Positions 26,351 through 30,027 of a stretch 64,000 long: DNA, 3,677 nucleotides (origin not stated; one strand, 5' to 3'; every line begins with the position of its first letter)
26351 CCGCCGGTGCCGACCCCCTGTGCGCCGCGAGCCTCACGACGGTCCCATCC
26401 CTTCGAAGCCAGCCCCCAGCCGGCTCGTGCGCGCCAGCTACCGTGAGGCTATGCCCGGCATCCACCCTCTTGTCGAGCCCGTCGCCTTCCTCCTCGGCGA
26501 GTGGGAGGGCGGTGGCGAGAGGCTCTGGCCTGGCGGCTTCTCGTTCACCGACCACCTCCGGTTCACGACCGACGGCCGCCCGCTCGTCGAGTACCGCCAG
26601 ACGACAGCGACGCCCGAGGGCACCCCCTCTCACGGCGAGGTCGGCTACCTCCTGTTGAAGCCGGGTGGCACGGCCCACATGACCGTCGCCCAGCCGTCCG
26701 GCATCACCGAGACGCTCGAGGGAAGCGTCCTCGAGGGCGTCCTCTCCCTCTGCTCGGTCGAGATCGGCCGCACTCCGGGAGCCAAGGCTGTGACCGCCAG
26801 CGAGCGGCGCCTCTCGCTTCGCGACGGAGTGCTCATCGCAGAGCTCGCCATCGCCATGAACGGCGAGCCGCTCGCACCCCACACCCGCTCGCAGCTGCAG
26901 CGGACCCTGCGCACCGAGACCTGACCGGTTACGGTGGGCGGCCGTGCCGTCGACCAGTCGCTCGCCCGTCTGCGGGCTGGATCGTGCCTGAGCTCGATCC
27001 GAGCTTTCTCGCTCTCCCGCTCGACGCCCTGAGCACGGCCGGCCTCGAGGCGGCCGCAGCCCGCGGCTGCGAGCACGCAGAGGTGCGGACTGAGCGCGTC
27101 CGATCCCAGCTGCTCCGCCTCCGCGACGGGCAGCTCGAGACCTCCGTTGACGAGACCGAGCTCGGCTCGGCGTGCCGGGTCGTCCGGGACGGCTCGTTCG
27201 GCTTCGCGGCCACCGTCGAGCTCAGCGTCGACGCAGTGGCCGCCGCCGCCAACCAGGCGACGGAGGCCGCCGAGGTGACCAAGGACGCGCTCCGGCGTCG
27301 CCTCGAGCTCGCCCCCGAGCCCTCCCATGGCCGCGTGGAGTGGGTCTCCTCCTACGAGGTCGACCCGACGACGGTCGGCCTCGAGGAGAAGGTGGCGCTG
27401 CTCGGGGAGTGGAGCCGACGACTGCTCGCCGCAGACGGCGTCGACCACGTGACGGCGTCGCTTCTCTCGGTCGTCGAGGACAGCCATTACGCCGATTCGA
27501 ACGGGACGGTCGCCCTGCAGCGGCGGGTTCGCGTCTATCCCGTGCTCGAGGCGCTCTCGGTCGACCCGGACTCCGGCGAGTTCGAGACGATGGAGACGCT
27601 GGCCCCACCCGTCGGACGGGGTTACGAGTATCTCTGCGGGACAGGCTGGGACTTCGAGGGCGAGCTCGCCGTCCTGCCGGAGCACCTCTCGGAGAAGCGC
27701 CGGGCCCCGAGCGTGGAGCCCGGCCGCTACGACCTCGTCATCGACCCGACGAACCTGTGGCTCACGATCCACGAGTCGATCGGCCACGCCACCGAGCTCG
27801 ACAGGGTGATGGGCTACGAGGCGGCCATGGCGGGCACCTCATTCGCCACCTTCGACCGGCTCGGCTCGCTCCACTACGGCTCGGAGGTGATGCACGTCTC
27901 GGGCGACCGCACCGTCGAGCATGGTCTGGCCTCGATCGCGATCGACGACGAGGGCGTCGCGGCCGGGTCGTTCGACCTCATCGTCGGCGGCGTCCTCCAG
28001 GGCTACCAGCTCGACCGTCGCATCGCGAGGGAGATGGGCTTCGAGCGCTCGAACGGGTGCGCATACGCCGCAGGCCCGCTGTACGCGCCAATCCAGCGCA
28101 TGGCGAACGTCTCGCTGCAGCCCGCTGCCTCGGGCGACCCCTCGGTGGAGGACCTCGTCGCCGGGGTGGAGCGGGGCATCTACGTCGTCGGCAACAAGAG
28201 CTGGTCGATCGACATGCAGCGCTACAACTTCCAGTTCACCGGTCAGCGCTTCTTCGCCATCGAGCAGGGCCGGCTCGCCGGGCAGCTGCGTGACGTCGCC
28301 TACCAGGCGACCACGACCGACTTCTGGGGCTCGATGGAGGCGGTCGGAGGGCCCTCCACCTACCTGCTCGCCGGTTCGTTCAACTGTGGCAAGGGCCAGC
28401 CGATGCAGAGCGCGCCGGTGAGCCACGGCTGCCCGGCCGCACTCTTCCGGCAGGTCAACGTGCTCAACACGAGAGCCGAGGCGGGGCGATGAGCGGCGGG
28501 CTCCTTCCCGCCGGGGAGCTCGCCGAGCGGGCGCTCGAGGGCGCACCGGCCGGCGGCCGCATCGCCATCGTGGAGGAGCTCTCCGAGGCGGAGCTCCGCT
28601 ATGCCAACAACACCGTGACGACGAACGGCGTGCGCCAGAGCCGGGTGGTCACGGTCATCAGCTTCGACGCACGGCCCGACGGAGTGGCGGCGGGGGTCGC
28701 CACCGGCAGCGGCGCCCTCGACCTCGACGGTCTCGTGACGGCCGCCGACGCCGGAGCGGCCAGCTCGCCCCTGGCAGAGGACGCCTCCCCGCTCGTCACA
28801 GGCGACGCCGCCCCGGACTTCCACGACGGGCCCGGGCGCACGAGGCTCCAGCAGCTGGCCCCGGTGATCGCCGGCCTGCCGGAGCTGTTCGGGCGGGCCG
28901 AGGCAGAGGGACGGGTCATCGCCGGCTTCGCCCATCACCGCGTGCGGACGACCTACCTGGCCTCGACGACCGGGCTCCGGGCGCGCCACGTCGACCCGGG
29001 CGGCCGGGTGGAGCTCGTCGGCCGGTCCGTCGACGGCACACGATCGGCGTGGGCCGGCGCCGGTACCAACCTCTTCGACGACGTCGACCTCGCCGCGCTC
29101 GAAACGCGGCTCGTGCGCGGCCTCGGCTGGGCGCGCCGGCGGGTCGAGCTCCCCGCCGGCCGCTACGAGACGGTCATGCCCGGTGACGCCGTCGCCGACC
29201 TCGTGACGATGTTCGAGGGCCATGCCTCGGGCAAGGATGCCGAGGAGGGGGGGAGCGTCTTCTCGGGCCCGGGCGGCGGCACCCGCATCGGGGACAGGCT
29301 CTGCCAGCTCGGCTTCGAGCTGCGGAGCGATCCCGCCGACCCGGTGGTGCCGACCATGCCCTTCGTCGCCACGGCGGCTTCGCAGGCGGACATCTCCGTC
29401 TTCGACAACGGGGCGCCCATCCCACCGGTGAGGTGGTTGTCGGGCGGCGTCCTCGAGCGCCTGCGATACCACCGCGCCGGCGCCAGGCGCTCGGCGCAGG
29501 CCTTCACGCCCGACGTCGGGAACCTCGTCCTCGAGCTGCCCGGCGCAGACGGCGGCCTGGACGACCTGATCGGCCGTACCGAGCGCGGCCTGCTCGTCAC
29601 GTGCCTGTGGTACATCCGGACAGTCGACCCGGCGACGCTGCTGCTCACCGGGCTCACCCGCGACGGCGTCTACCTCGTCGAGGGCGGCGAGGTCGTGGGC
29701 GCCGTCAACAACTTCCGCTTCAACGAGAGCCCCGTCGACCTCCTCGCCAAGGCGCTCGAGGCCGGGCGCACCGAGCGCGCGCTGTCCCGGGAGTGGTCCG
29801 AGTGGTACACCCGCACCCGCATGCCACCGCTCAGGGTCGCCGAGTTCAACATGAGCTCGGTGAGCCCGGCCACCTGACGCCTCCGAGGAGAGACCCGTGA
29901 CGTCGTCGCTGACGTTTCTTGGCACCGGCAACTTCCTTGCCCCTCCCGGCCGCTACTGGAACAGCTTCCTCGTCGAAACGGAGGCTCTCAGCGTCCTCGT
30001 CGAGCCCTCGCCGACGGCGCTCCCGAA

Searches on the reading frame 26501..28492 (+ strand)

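Call 46: search_protein_families(library=pfam, proteins=[window:26501-28492:+], max_evalue=0.00001)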
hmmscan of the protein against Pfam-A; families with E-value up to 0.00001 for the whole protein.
window:26501-28492:+ (663 aa): 2 families
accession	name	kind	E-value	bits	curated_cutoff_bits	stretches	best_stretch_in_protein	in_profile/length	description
PF19289.4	PmbA_TldD_3rd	-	2.4e-31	109.1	22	1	407-654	1-218/220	PmbA/TldA metallopeptidase C-terminal domain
PF01523.21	PmbA_TldD_1st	-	8.5e-11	42.3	20.9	1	193-257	1-65/65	PmbA/TldA metallopeptidase domain 1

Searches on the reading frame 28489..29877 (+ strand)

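Call 46: search_protein_families(library=pfam, proteins=[window:28489-29877:+], max_evalue=0.00001)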
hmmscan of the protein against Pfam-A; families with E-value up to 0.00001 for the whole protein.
window:28489-29877:+ (462 aa): 1 family
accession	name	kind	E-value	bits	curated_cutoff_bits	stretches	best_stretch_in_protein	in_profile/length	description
PF19289.4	PmbA_TldD_3rd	-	3.9e-20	72.4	22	1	224-456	2-219/220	PmbA/TldA metallopeptidase C-terminal domain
